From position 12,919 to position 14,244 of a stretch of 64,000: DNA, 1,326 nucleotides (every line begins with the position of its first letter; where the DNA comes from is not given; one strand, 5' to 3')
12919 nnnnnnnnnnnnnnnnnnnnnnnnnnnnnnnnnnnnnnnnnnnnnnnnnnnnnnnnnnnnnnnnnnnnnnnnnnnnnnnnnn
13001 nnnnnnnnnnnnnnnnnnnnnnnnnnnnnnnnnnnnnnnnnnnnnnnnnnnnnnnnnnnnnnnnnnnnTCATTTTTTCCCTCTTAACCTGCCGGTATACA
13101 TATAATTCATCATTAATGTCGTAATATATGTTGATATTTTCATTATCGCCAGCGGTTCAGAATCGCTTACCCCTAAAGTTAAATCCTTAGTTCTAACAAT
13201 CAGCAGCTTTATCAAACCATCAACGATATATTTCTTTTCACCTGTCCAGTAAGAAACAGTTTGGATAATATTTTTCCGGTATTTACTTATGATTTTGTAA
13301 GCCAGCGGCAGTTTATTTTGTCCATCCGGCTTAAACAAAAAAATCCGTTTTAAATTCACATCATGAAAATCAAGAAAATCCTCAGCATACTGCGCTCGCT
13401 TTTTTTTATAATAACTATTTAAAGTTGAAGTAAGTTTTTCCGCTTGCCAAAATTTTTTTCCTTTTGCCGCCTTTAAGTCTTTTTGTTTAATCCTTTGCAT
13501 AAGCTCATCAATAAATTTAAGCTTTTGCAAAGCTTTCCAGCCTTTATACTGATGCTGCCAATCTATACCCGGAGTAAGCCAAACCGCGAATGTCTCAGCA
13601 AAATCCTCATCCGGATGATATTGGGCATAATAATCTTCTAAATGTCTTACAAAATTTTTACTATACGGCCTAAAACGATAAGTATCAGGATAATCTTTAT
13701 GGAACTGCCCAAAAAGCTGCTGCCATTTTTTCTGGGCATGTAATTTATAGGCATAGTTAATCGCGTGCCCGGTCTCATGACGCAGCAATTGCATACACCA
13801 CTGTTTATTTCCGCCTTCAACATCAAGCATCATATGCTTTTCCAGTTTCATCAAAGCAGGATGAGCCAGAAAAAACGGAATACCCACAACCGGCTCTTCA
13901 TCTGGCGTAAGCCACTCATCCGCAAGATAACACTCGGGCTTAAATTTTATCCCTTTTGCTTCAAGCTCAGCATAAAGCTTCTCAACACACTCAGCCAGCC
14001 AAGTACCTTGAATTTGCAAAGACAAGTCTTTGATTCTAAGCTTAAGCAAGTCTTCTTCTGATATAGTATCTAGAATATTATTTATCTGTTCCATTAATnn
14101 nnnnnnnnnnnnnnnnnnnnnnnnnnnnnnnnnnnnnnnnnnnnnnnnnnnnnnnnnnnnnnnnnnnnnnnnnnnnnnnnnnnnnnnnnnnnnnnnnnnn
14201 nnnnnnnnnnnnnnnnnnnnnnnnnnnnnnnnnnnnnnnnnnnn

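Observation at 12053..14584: Pilin, HExxH zincin-like protein and ATP-grasp ligase as a three-gene unit: a candidate post-translational modification module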

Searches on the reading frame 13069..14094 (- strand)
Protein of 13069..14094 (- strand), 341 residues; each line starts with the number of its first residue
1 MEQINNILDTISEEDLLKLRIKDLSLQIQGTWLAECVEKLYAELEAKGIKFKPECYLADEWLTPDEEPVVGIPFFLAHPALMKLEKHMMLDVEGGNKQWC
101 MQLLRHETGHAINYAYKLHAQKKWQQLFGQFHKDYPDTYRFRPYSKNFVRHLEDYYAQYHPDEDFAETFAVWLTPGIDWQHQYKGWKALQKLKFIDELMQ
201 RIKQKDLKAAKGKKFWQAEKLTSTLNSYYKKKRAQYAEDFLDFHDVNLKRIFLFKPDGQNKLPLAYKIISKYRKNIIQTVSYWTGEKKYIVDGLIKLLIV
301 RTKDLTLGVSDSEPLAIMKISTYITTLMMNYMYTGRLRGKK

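Call 3: search_protein_families(library=pfam, proteins=[window:13069-14094:-], max_evalue=0.01)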
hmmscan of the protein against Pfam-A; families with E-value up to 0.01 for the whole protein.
window:13069-14094:- (341 aa): 1 family
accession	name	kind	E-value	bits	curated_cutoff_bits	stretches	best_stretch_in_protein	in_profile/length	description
PF15887.11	Peptidase_Mx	-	7.9e-06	25.9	27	1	104-173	90-164/236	Putative zinc-binding metallo-peptidase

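Call 4: search_protein_families(library=ncbifam, proteins=[window:13069-14094:-], max_evalue=0.01)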
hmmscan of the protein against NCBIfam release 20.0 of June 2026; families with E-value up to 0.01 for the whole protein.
window:13069-14094:- (341 aa): 1 family
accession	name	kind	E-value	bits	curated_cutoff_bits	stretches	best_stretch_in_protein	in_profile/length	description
TIGR04549.1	LP_HExxH_w_tonB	subfamily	0.0013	18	75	1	96-180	133-214/261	substrate import-associated zinc metallohydrolase lipoprotein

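Call 6: find_homologous_proteins(query=window:13069-14094:-)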
Query window:13069-14094:- (341 aa): 7895 proteins with E <= 0.001 among 8000 candidates; the best 120 are listed.
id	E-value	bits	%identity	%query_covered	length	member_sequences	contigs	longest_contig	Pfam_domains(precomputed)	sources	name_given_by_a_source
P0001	6.2e-232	787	100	100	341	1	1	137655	PF15887.12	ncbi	ncbi:MAG: putative zinc-binding metallopeptidase [Candidatus Omnitrophota bacterium]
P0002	8.9e-194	661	83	100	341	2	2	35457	PF15887.12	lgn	-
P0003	3.1e-192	656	84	100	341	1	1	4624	-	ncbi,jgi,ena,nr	ncbi:MAG: hypothetical protein KJ915_11110 [Candidatus Omnitrophica bacterium]|nr:hypothetical prote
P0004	1.9e-191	654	83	99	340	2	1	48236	PF15887.12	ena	-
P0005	2.8e-188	643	81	100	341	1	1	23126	PF15887.12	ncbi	-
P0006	1.6e-182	624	82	96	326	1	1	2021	-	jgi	jgi:hypothetical protein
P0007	1.4e-178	611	78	98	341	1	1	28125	-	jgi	jgi:hypothetical protein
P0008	3.1e-172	591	77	98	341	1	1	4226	PF15887.12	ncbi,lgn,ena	-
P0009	6.4e-171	586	74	100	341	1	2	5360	PF15887.12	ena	-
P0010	4.6e-165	567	72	98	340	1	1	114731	PF15887.12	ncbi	-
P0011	6.1e-164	563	71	100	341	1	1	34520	PF15887.12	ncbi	ncbi:MAG: hypothetical protein V1739_01410 [Candidatus Omnitrophota bacterium]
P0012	2.1e-163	562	70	100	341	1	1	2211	PF15887.12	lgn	-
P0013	4.0e-163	561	72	98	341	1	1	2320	-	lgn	-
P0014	1.9e-162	558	71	98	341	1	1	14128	-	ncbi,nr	ncbi:MAG: hypothetical protein L6416_11310 [Candidatus Omnitrophica bacterium]|nr:hypothetical prote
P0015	2.0e-162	558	72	98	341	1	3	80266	PF15887.12,PF15890.12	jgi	-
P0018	5.7e-160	550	71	98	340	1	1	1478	PF15887.12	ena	-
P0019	8.3e-160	550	69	100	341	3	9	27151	PF15887.12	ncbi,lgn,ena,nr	ncbi:MAG: hypothetical protein KAS13_01770 [Candidatus Omnitrophica bacterium]|nr:hypothetical prote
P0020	3.1e-159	548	71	98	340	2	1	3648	PF15887.12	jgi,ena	-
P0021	1.3e-158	546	69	98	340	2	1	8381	PF15887.12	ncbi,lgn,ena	-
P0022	6.5e-158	544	69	98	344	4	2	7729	PF15887.12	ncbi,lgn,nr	ncbi:MAG: putative zinc-binding metallopeptidase [Candidatus Omnitrophica bacterium]|nr:putative zin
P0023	6.6e-158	544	69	98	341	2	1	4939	PF15887.12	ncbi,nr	ncbi:MAG: putative zinc-binding metallopeptidase [Bacteroidota bacterium]|nr:putative zinc-binding m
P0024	8.9e-158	543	70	99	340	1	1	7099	PF15887.12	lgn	-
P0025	1.6e-157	542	68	98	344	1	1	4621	PF15887.12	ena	-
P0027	2.3e-157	542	69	98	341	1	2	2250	PF15887.12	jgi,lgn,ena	-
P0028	4.7e-157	541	70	98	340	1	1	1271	PF15887.12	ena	-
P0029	1.2e-154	533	67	100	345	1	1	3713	PF15887.12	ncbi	-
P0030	1.6e-154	532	67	100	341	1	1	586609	-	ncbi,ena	-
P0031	6.2e-152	524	66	98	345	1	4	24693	PF15887.12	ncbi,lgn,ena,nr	ncbi:MAG: hypothetical protein ISS45_05735 [Candidatus Omnitrophica bacterium]|nr:hypothetical prote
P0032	9.5e-152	523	67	98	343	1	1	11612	PF15887.12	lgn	-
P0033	1.6e-151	523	66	98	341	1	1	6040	PF15887.12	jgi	jgi:hypothetical protein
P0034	1.9e-151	522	65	98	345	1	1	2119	PF15887.12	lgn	-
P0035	2.6e-151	522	65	100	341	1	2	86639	PF15887.12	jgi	jgi:hypothetical protein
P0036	6.2e-151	521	67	98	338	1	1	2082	PF15887.12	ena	-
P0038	1.2e-150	520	65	98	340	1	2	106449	PF15887.12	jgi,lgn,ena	-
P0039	1.5e-150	519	67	100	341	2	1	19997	PF15887.12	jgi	jgi:hypothetical protein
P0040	1.7e-150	519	67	98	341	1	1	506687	PF15887.12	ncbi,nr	ncbi:MAG: hypothetical protein GY853_12250 [PVC group bacterium]|nr:hypothetical protein [PVC group 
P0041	2.2e-150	519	65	97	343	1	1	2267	PF15887.12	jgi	jgi:hypothetical protein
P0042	4.5e-150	518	66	100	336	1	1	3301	PF15887.12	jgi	jgi:hypothetical protein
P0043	4.7e-150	518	67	98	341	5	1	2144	PF15887.12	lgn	-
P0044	1.5e-149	516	65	100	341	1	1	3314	PF15887.12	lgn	-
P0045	1.6e-149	516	65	98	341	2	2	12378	PF15887.12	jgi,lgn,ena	-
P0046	3.7e-149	515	65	94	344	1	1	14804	PF15887.12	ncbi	-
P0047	4.5e-149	514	66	98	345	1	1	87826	PF15887.12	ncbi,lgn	ncbi:MAG: hypothetical protein ABII88_09170 [Candidatus Omnitrophota bacterium]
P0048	4.7e-149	514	65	98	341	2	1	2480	PF15887.12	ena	-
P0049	6.1e-149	514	64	98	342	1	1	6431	PF15887.12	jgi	jgi:hypothetical protein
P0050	6.5e-149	514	65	98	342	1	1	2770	PF15887.12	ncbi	-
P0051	1.0e-148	513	62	99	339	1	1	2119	PF15887.12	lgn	-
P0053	1.2e-148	513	66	96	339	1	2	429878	PF15887.12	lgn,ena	-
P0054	1.4e-148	513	66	98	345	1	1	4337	PF15887.12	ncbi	ncbi:MAG: hypothetical protein ABIC18_03060 [Candidatus Omnitrophota bacterium]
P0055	1.5e-148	513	63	96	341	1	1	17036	PF15887.12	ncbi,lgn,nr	ncbi:MAG: hypothetical protein K9L86_08375 [Candidatus Omnitrophica bacterium]|nr:hypothetical prote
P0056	2.0e-148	512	66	98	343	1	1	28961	PF15887.12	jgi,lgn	jgi:hypothetical protein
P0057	2.4e-148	512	64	100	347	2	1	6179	PF15887.12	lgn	-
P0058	2.6e-148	512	64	99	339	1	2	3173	PF15887.12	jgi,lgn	-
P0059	2.8e-148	512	65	98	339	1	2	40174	PF15887.12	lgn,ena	-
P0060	4.0e-148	511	65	100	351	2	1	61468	PF15887.12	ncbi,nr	ncbi:MAG: hypothetical protein KAI43_12715 [Candidatus Aureabacteria bacterium]|nr:hypothetical prot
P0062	1.4e-147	510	64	98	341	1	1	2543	PF15887.12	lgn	-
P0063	1.5e-147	509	64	97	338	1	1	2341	PF15887.12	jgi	jgi:hypothetical protein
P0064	1.8e-147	509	65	98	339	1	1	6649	PF15887.12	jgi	jgi:hypothetical protein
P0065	4.4e-147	508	64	97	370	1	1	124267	PF15887.12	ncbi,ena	-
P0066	5.2e-147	508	65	98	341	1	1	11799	PF15887.12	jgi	-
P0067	5.8e-147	508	65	98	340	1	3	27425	PF15887.12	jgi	-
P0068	7.4e-147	507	65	100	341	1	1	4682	PF15887.12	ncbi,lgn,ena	-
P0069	8.0e-147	507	65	98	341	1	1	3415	PF15887.12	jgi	jgi:hypothetical protein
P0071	8.8e-147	507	64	95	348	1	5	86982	PF15887.12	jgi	-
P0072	1.4e-146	506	64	98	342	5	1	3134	PF15887.12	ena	-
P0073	1.6e-146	506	64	98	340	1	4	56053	PF15887.12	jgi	-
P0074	1.9e-146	506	65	98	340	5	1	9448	PF15887.12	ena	-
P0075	9.6e-146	504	63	100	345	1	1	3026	PF15887.12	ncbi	-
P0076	2.1e-145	502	66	98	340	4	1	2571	PF15887.12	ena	-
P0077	2.2e-145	502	62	98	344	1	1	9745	PF15887.12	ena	-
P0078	3.0e-145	502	62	98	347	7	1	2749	PF15887.12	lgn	-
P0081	5.6e-145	501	61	100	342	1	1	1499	PF15887.12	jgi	jgi:hypothetical protein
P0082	6.1e-145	501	64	98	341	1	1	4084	PF15887.12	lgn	-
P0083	6.7e-145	501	65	97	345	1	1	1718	PF15887.12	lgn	-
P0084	6.8e-145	501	63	98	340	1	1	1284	PF15887.12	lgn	-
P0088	2.2e-144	499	63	98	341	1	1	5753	PF15887.12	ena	-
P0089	2.4e-144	499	64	98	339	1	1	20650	PF15887.12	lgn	-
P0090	2.5e-144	499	64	98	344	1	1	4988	PF15887.12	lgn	-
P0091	2.5e-144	499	64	98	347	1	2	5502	PF15887.12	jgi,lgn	-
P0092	3.3e-144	498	61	100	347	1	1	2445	PF15887.12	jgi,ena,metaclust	metaclust:\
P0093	6.7e-144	497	63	98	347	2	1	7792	PF15887.12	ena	-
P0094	6.9e-144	497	65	98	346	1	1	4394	PF15887.12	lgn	-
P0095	7.2e-144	497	64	96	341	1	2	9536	PF15887.12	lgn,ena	-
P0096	8.7e-144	497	62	96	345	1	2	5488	PF15887.12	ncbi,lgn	-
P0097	1.1e-143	497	61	100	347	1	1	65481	PF15887.12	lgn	-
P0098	1.1e-143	497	63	100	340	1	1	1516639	PF15887.12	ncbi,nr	ncbi:MAG: hypothetical protein JSV34_00310 [Candidatus Omnitrophota bacterium]|nr:MAG: hypothetical 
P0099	1.2e-143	497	63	98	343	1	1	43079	PF15887.12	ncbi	ncbi:MAG: hypothetical protein ABIH08_06715 [Candidatus Omnitrophota bacterium]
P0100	1.7e-143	496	65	96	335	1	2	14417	PF15887.12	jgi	-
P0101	1.9e-143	496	61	100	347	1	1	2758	PF15887.12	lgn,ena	-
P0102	2.4e-143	496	62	100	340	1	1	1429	PF15887.12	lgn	-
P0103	2.4e-143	496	65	96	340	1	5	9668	PF15887.12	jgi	-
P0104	3.4e-143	495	64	96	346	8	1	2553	PF15887.12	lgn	-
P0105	3.6e-143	495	64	94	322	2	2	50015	PF15887.12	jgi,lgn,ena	-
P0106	3.8e-143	495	63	99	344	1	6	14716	PF15887.12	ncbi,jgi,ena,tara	tara:strand:- start:456 stop:1490 length:1035 start_codon:yes stop_codon:yes gene_type:complete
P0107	4.6e-143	495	61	98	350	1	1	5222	PF15887.12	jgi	-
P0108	4.8e-143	495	65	97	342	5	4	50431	PF15887.12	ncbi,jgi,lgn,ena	-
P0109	5.7e-143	494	63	98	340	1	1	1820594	PF15887.12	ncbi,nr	ncbi:MAG: hypothetical protein JSW40_07330 [Candidatus Omnitrophota bacterium]|nr:MAG: hypothetical 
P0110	6.5e-143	494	64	96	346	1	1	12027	PF15887.12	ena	-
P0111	6.8e-143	494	62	100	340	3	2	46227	PF15887.12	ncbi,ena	-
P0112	6.8e-143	494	62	98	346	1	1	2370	PF15887.12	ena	-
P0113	7.3e-143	494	60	98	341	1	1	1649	PF15887.12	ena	-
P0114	8.6e-143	494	64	98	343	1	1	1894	PF15887.12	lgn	-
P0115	1.0e-142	494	62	97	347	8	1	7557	PF15887.12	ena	-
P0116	1.1e-142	493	63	96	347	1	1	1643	PF15887.12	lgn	-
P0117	1.1e-142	493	65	93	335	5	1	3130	PF15887.12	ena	-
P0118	1.2e-142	493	61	98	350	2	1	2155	PF15887.12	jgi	-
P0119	1.4e-142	493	65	97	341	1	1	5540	PF15887.12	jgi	-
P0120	1.7e-142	493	62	99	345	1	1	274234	PF15887.12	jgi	jgi:hypothetical protein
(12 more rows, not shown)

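Call 7: find_encoding_contigs(protein=window:13069-14094:-, flank=10000)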
Protein window:13069-14094:- (341 aa): no gene with exactly this product is on record in the collection.

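Call 8: find_encoding_contigs(protein=P0001, flank=10000, max_places=3)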
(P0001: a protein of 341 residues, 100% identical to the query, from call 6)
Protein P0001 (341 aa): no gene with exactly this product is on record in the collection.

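Call 9: find_encoding_contigs(protein=P0060, flank=8000, max_places=3)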
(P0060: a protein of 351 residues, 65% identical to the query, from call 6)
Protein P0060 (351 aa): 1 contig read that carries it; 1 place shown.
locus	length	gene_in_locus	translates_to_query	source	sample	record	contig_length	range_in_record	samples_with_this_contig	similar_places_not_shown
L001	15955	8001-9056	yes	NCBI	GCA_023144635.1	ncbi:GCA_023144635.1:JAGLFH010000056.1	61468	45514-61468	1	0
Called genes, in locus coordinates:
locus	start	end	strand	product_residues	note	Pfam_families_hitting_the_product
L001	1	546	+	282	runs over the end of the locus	PF02569:Pantoate_ligase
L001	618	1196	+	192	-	PF04525:LOR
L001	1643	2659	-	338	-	PF01118:Semialdhyde_dh, PF02774:Semialdhyde_dhC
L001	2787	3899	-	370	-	PF00180:Iso_dh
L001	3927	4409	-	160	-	PF06434:Aconitase_2_N (faint), PF00694:Aconitase_C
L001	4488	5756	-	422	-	PF00330:Aconitase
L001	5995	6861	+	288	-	PF13485:Peptidase_MA_2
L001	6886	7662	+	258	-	PF00561:Abhydrolase_1 (faint), PF00326:Peptidase_S9 (faint), PF02230:Abhydrolase_2, PF20434:BD-FAE (faint), PF12146:Hydrolase_4 (faint)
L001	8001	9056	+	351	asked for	PF15887:Peptidase_Mx (weak)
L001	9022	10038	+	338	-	PF02655:ATP-grasp_3 (weak), PF07478:Dala_Dala_lig_C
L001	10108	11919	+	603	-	PF00672:HAMP (faint), PF02518:HATPase_c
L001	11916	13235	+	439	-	PF00072:Response_reg, PF00158:Sigma54_activat, PF14532:Sigma54_activ_2, PF07728:AAA_5 (weak), PF25601:AAA_lid_14, PF02954:HTH_8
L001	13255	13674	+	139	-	-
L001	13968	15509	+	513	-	PF23981:DUF7305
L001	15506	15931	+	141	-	PF07963:N_methyl (weak)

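Call 10: find_encoding_contigs(protein=P0040, flank=8000, max_places=3)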
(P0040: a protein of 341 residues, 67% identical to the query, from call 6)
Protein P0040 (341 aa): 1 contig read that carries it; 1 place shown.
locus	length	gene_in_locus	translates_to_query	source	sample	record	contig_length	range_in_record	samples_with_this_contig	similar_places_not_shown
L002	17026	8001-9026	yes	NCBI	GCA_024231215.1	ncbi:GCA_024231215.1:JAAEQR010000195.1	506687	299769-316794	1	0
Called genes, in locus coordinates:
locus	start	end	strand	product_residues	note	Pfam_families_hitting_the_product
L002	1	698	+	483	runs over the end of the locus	PF02347:GDC-P, PF00266:Aminotran_5, PF21478:GcvP2_C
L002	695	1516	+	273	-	PF21948:LplA-B_cat, PF03099:BPL_LplA_LipB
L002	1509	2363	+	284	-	PF04055:Radical_SAM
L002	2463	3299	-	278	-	PF02401:LYTB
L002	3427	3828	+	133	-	PF01325:Fe_dep_repress, PF02742:Fe_dep_repr_C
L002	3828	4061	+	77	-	PF04023:FeoA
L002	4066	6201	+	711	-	PF01926:MMR_HSR1, PF02421:FeoB_N, PF09439:SRPRB (weak), PF17910:FeoB_Cyto, PF07670:Gate, PF07664:FeoB_C, PF07670:Gate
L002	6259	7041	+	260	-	PF01476:LysM, PF01510:Amidase_2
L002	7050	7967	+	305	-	PF04055:Radical_SAM, PF16199:Radical_SAM_C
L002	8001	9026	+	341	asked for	PF15887:Peptidase_Mx (weak)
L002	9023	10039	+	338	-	PF02655:ATP-grasp_3, PF07478:Dala_Dala_lig_C, PF13535:ATP-grasp_4 (faint)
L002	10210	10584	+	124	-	PF00072:Response_reg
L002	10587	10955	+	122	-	PF00072:Response_reg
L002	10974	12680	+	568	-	PF05157:MshEN, PF00437:T2SSE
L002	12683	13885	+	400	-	PF28597:T2SSF_N, PF00482:T2SSF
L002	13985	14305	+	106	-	PF07963:N_methyl (weak), PF26697:ComGC_C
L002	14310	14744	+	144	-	PF07963:N_methyl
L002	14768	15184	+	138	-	-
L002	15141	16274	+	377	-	PF00932:LTD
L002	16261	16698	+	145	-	-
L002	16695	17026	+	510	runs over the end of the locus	PF11104:PilM_2, PF05137:PilN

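Call 12: find_related_loci(query=window:13069-14094:-, collection=genome_contigs, flank=6000)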
Query window:13069-14094:- (341 aa) in genome_contigs; peptide patterns used: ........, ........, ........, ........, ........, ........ (x = any residue, [..] = any of these).
37 stretches matched a pattern; 9 encode a relative of the query (tblastn E <= 1e-3); 8 distinct loci.
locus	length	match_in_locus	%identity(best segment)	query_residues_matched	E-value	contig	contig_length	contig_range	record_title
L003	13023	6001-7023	83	1-341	0e+0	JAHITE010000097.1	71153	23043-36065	MAG: Candidatus Omnitrophota bacterium isolate MM_PC_MetaG.mb.2 MM_PC_MetaG.mb.2_k141_1485567, whole genome shotgun sequ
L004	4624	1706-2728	84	1-341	0e+0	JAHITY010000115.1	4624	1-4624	MAG: Candidatus Omnitrophota bacterium isolate MM_PC_MetaG.mb.228 MM_PC_MetaG.mb.228_k141_1653996, whole genome shotgun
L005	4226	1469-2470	77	8-341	3e-177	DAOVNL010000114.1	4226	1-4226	MAG TPA_asm: Candidatus Omnitrophota bacterium isolate CSMAG_1496 CSMAG_1496_k141_3245328_length_4226_cov_24.0000, whole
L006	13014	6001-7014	72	2-341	3e-166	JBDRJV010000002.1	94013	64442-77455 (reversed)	MAG: Candidatus Omnitrophota bacterium isolate MEGAHIT-group-1.676 k141_5302467, whole genome shotgun sequence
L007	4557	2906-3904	69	8-340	2e-165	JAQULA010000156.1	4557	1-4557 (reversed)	MAG: Candidatus Omnitrophota bacterium isolate STD1_12 NODE_77960_length_4557_cov_3.224153_Sandtown_D1, whole genome sho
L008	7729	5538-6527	69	8-337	8e-160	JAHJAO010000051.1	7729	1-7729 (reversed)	MAG: Candidatus Omnitrophota bacterium isolate Modern_marine.mb.214 Modern_marine.mb.214_k141_846330, whole genome shotg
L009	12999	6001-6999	59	8-340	2e-135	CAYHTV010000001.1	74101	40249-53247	MAG TPA_asm: uncultured Planctomycetales bacterium isolate ERP119705_co15_632 genome assembly, contig: NODE_187_length_7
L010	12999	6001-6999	69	8-341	4e-166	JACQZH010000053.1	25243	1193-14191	MAG: Candidatus Omnitrophota bacterium isolate NC_groundwater_1562_Pr4_S-0.65um_39_9 SR1-18-Sp65_coassembly_scaffold_409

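Call 15: search_solved_structures(query=window:13069-14094:-, max_evalue=1, show_alignments=2)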
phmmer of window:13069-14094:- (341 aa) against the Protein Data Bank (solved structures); distinct sequences matched with E-value up to 1: 2.
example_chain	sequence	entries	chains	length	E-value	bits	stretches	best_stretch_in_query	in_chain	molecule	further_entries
8cok_A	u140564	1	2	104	0.065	15.7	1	189-250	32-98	Inhibitor of growth protein 3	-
1y6z_A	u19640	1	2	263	0.23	13.9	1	155-288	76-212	heat shock protein, putative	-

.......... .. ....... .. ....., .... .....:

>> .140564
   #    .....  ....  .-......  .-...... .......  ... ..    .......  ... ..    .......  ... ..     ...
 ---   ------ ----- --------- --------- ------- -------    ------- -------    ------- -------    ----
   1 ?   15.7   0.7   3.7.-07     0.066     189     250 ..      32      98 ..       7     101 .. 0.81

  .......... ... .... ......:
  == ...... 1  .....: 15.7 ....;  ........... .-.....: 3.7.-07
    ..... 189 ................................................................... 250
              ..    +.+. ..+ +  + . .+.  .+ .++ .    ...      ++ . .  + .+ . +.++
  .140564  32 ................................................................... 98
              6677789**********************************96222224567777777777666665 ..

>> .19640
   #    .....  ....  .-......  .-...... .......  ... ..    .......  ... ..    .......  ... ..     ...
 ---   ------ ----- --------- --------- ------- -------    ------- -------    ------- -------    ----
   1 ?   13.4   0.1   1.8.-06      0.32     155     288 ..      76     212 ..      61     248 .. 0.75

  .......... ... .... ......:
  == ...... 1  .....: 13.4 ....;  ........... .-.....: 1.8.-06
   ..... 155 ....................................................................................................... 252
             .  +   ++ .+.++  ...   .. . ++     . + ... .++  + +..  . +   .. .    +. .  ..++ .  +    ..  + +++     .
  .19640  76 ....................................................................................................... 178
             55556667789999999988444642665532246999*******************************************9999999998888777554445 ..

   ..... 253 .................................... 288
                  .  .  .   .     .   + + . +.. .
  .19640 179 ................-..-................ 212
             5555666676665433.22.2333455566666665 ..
